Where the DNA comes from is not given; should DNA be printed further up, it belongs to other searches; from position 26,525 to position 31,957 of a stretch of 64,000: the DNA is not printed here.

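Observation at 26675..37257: Complete 13-exon TEP1 ortholog (~2320 aa: TROVE, DUF4062, NACHT, ~20 WD40) with a 5-kb first exon and short introns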

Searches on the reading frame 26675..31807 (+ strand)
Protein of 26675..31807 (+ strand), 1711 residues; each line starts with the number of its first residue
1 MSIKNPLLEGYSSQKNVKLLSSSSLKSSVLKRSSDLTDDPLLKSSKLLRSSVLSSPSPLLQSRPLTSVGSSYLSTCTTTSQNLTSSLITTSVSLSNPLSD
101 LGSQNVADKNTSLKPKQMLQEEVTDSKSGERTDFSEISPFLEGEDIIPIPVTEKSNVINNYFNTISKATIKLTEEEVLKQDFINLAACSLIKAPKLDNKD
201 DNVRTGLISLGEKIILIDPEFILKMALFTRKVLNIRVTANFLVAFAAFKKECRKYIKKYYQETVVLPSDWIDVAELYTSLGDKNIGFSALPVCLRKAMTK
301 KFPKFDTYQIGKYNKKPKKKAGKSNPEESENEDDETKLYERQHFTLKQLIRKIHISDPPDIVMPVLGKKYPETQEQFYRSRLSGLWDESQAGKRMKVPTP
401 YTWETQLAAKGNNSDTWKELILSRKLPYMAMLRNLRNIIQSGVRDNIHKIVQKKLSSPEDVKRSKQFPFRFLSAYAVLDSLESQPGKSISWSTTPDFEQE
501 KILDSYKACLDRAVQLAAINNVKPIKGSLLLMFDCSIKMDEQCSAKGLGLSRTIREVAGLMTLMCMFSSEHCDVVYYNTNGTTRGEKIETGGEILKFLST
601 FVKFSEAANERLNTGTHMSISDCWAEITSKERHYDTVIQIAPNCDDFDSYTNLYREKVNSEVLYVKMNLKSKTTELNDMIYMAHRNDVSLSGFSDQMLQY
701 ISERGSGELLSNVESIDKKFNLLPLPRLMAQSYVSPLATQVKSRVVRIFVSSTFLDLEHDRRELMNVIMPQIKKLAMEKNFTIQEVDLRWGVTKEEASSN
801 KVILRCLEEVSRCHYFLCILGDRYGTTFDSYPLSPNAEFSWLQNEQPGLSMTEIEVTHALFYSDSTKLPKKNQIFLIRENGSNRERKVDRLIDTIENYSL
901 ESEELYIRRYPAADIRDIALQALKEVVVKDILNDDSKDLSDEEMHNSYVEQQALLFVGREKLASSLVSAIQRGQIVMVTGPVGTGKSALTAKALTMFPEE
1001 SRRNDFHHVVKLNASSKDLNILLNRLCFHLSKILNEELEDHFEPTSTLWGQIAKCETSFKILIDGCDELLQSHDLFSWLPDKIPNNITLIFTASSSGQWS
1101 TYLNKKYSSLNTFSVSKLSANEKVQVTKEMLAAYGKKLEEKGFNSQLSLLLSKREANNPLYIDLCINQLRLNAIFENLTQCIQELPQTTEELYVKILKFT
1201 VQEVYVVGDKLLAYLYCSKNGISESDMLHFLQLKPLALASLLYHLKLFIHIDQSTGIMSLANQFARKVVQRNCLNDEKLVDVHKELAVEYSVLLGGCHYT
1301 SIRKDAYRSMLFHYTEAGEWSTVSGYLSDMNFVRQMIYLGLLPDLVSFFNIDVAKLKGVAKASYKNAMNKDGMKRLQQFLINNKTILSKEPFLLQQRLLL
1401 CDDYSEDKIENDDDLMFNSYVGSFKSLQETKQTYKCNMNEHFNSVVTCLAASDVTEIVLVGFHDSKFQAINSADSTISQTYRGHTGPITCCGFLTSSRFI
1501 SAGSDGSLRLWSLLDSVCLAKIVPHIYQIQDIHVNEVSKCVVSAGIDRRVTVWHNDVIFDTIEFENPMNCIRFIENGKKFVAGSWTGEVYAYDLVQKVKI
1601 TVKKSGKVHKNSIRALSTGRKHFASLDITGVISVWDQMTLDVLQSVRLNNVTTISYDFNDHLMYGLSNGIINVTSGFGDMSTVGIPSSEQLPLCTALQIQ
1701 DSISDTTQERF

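Call 4: search_protein_families(library=pfam, proteins=[window:26675-31807:+], max_evalue=0.01)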
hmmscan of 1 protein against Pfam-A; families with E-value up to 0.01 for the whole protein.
window:26675-31807:+ (1711 aa): 26 families (the best 25 are shown)
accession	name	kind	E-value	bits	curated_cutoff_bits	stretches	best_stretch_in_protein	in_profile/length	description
PF05731.17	TROVE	-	2e-83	281.5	23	2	317-485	204-361/442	TROVE domain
PF25173.1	Beta-prop_WDR3_1st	-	1.2e-15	58.2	154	1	1431-1553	60-182/184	WDR3 first beta-propeller domain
PF13271.11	DUF4062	-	1e-14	54.9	24.7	1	747-855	1-78/82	Domain of unknown function (DUF4062)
PF24817.1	WD40_WDHD1_1st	-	1.7e-14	54.1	109.9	1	1440-1533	83-176/291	WDHD1 first WD40 domain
PF24814.1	WD40_Prp19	-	8.7e-14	51.7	320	1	1446-1659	9-231/281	Prp19 WD40 domain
PF25174.1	Beta-prop_THOC3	-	7.8e-12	45.2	305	1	1433-1555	119-242/272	THOC3 beta-propeller domain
PF19334.4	DUF5920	-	1.2e-11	45.1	27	1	564-743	25-200/203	Domain of unknown function (DUF5920)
PF24796.1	WDR55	-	1.3e-11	44.6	200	1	1431-1554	167-292/296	WDR55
PF24807.1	WD40_CDC20-Fz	-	3.4e-11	43.4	200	1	1430-1558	38-167/292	CDC20/Fizzy WD40 domain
PF00400.38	WD40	-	3e-10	40.6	27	1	1478-1512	4-39/39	WD domain, G-beta repeat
PF25171.1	Beta-prop_WDR36-Utp21_1st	-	2e-09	37.7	80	1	1430-1556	140-266/266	WDR36/Utp21 first beta-propeller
PF23414.1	Beta-prop_EML_2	-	3.9e-09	36.7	90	1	1538-1692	10-160/266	Echinoderm microtubule-associated protein second beta-propeller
PF25175.1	Beta-prop_WDR5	-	4.8e-09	36.3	250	1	1458-1648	66-264/296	WDR5 beta-propeller domain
PF23409.1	Beta-prop_EML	-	8.1e-08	32.5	88.2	1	1445-1556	113-228/267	Echinoderm microtubule-associated protein first beta-propeller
PF25391.1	WD40_Gbeta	-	1.1e-07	31.6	150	1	1474-1641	132-303/340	G protein beta WD-40 repeat protein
PF05729.18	NACHT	-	1.6e-07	31.8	26.7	1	975-1133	2-166/167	NACHT domain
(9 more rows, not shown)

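Call 5: search_solved_structures(query=window:26675-31807:+, max_evalue=0.001)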
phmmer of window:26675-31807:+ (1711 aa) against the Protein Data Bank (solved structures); distinct sequences matched with E-value up to 0.001: 328 (the best 60 are shown).
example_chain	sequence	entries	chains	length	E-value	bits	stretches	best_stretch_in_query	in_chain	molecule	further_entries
11gz_A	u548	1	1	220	1.5e-20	75.5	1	744-867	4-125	Telomerase protein component 1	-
2co0_A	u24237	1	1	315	1.3e-14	55.8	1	1479-1650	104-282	WD-REPEAT PROTEIN 5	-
2cnx_A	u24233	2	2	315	3.2e-14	54.5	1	1478-1650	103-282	WD-REPEAT PROTEIN 5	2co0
6f3t_A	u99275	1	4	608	3.7e-14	54.3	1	1479-1594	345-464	Transcription initiation factor TFIID subunit 5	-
4cy3_A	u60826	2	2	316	3.8e-14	54.3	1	1479-1649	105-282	PROTEIN WILL DIE SLOWLY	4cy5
3mxx_A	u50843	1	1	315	3.9e-14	54.2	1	1478-1650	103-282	WD repeat-containing protein 5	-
24xn_A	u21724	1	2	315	4.4e-14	54.1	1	1478-1650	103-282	WD repeat-containing protein 5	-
8bb2_B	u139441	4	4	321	4.4e-14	54.1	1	1478-1650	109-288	WD repeat-containing protein 5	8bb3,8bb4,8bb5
9jwv_A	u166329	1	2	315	5.3e-14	53.8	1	1478-1650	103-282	WD repeat-containing protein 5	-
5vfc_A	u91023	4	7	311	6.5e-14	53.5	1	1478-1650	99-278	WD repeat-containing protein 5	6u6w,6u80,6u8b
3smr_A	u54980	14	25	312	6.6e-14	53.5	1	1478-1650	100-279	WD repeat-containing protein 5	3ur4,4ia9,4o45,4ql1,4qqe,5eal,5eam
2h68_A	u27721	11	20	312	6.6e-14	53.5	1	1478-1650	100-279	WD-repeat protein 5 | WD repeat-containing protein 5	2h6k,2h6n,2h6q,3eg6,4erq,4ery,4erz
3n0e_A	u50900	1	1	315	6.7e-14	53.5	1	1479-1650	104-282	WD repeat-containing protein 5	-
3n0d_A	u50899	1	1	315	6.7e-14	53.5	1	1479-1650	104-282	WD repeat-containing protein 5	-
4gm3_A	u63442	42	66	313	6.7e-14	53.5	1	1478-1650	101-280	WD repeat-containing protein 5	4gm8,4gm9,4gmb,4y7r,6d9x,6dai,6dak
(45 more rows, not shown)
